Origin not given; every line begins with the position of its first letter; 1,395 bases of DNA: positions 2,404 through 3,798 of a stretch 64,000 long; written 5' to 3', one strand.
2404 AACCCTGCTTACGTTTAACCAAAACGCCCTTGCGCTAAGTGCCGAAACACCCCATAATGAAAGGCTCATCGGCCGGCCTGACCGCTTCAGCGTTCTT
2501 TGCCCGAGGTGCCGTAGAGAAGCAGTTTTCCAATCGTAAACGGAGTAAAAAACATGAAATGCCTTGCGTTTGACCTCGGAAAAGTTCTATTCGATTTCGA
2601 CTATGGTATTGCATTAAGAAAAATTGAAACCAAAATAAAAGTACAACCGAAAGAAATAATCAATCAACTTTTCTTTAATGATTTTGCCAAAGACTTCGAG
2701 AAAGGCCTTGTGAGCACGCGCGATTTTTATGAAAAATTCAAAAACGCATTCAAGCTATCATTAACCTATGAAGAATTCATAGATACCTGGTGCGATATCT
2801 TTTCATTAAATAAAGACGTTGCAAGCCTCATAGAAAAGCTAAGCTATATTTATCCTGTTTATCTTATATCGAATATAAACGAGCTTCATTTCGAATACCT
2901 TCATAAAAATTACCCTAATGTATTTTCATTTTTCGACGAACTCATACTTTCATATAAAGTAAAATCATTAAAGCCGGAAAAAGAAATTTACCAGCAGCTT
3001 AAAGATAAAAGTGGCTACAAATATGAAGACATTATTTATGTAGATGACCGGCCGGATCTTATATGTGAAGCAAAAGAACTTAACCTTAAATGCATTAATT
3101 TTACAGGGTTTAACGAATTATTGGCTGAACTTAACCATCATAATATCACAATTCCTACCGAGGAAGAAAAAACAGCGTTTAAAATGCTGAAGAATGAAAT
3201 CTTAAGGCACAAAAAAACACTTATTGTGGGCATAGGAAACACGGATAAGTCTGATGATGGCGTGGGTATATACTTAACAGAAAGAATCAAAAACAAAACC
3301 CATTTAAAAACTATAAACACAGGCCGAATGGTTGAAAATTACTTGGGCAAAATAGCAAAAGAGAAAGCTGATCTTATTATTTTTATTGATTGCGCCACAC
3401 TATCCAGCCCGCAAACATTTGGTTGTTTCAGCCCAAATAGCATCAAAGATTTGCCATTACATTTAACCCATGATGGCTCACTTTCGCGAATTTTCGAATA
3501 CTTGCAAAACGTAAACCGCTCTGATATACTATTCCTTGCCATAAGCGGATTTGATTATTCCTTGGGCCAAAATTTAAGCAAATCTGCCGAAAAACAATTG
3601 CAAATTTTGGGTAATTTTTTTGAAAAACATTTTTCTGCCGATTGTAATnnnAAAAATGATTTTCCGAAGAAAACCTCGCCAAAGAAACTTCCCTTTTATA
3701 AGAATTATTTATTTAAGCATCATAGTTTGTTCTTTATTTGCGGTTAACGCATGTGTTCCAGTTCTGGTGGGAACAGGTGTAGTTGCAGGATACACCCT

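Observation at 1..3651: Tail end of an Mrp/Mbh-like membrane module with a NuoI-type ferredoxin and an unusual HAD-like/HycI hydrogenase-protease fusion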

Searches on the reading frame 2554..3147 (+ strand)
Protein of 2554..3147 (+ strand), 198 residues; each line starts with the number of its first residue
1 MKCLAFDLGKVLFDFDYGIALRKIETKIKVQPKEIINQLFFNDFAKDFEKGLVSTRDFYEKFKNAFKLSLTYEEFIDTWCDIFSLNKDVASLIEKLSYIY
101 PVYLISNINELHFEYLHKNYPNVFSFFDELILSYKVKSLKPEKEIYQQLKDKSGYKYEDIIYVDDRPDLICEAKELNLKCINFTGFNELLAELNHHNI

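Call 5: search_protein_families(library=pfam, proteins=[window:2554-3147:+], max_evalue=10)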
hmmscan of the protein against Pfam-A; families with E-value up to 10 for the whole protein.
seq(198 aa): 6 families
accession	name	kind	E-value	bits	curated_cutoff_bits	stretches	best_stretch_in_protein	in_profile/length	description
PF00702.32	Hydrolase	-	4.9e-09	37.3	26.4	1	1-167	1-181/191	haloacid dehalogenase-like hydrolase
PF13419.12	HAD_2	-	7.6e-06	26.6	23.8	1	54-181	60-176/178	Haloacid dehalogenase-like hydrolase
PF23202.1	PAH_ZNF598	-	0.013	16.2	25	1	41-73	25-62/83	ZNF598 PAH domain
PF04760.21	IF2_N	-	0.17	12.1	25.3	1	27-40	12-25/53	Translation initiation factor IF-2, N-terminal region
PF01123.25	Stap_Strp_toxin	-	0.81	10.7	23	1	35-99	23-81/87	Staphylococcal/Streptococcal toxin, OB-fold domain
PF19259.5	Ty3_capsid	-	2.4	8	29.1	1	68-147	74-152/198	Ty3 transposon capsid-like protein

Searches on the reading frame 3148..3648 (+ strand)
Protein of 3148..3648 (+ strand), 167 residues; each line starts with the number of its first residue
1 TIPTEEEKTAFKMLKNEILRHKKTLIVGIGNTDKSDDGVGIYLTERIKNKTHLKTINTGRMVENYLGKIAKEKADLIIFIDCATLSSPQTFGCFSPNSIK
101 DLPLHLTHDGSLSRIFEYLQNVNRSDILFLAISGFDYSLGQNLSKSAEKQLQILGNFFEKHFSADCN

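Call 5: search_protein_families(library=pfam, proteins=[window:3148-3648:+], max_evalue=10)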
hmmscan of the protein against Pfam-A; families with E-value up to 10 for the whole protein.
seq(167 aa): 4 families
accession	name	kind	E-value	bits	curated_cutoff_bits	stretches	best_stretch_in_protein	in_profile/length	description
PF01750.23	HycI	-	0.0037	17.5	23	1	42-152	6-121/130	Hydrogenase maturation protease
PF17679.6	Dip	-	0.0037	17.4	27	1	45-132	10-93/273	gp37/Dip protein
PF03418.19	Peptidase_A25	-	0.0048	16.3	27.8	1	13-65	87-139/353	Germination protease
PF24485.1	zf-C2H2_DHX34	-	0.083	13.4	27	1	11-24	11-24/25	DHX34-like, C2H2-type zinc finger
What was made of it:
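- Checked: Pfam HycI alone is below threshold (17.5 bits against 23, call 5), so the protease assignment rests on NCBIfam, the PDB hits and the fold, not on Pfam.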

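Call 6: search_protein_families(library=ncbifam, proteins=[window:3148-3648:+], max_evalue=1)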
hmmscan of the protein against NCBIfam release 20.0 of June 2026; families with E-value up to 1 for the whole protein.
seq(167 aa): 8 families
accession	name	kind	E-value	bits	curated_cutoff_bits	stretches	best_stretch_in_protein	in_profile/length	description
TIGR00072.1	hydrog_prot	superfamily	1.2e-16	61.1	47.45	1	25-152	1-135/145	hydrogenase maturation protease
TIGR00142.1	hycI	equivalog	3.1e-13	49.7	119.1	1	25-156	2-140/146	hydrogenase maturation peptidase HycI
TIGR00130.1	frhD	equivalog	0.00021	21.4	134.95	1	22-121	3-109/153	coenzyme F420-reducing hydrogenase, FrhD protein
TIGR00140.1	hupD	subfamily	0.0013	18.7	151.8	1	25-112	2-89/151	HyaD/HybD family hydrogenase maturation endopeptidase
TIGR01441.2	GPR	equivalog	0.0018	17.4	120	1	13-63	85-134/306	GPR endopeptidase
NF007777.0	PRK10466.1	equivalog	0.0054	16.5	190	1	23-82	2-63/164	HyaD/HybD family hydrogenase maturation endopeptidase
NF045519.1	NiFeSe_H2_mat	exception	0.006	16.4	190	1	22-52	1-31/152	NiFeSe hydrogenase maturation protease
NF007616.0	PRK10264.1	equivalog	0.082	12.6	261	1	22-71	4-57/195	hydrogenase 1 maturation protease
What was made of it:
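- The score against the HycI equivalog TIGR00142 is far below its cut-off (47-50 against 119) (calls 5, 6).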

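Call 44: find_homologous_proteins(query=window:3190-3648:+, max_evalue=0.001)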
Query window:3190-3648:+: 19 candidates shared short words with the query, none scored E <= 0.001.
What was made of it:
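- Tried and rejected: A search of the 5.8-billion-protein index with the HycI domain alone (call 44) returned nothing, a word-index limitation.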

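Call 51: search_protein_representatives(protein=window:3190-3648:+)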
Query: 153 residues. Proteins with E-value up to 0.001 (for the whole library): 915; up to 1e-10: 84; up to 1e-30: 0. The best 150 are listed.
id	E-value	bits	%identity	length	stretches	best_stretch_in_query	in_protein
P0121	7.4e-28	113.6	42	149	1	7-150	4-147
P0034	5.2e-24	101.2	38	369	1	2-149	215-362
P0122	1.7e-23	99.5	41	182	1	1-149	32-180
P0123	4.8e-22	94.8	38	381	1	10-151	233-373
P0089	1.0e-20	90.5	35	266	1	8-148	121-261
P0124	2.0e-19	86.3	37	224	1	1-150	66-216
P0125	4.3e-17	78.7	43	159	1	5-130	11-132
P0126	5.3e-17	78.4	36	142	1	13-151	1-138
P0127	6.5e-17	78.1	33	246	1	9-149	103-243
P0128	1.1e-16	77.4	34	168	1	6-149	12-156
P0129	6.7e-16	74.8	38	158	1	3-144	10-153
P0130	6.9e-16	74.8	34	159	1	10-152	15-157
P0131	7.8e-16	74.6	38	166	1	9-142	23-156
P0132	2.7e-15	72.9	39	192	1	8-138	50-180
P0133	2.8e-15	72.8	37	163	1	8-139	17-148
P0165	4.0e-12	62.6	38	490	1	8-131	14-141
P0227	6.6e-10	55.4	33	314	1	8-146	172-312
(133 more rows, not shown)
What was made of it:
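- Tried and rejected: The exhaustive HMMER search (call 51) replaced it.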

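Call 60: search_protein_families(library=pfam, proteins=[P0227, P0165], max_evalue=0.001)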
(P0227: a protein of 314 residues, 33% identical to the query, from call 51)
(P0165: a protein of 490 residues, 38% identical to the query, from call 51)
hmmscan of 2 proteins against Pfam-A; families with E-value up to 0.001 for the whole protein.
P0227 (314 aa): 2 families
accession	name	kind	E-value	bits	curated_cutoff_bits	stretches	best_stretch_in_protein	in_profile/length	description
PF03205.20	MobB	-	2.6e-31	108.7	26.6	1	3-118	1-116/133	Molybdopterin guanine dinucleotide synthesis protein B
PF01750.23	HycI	-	2.6e-14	53.6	23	1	200-306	14-123/130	Hydrogenase maturation protease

P0165 (490 aa): 2 families
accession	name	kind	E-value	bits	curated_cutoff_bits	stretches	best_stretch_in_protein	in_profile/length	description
PF02424.20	ApbE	-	2.8e-87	293.1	25.6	1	187-466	1-266/266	ApbE family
PF01750.23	HycI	-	6.8e-17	62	23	1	33-153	1-126/130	Hydrogenase maturation protease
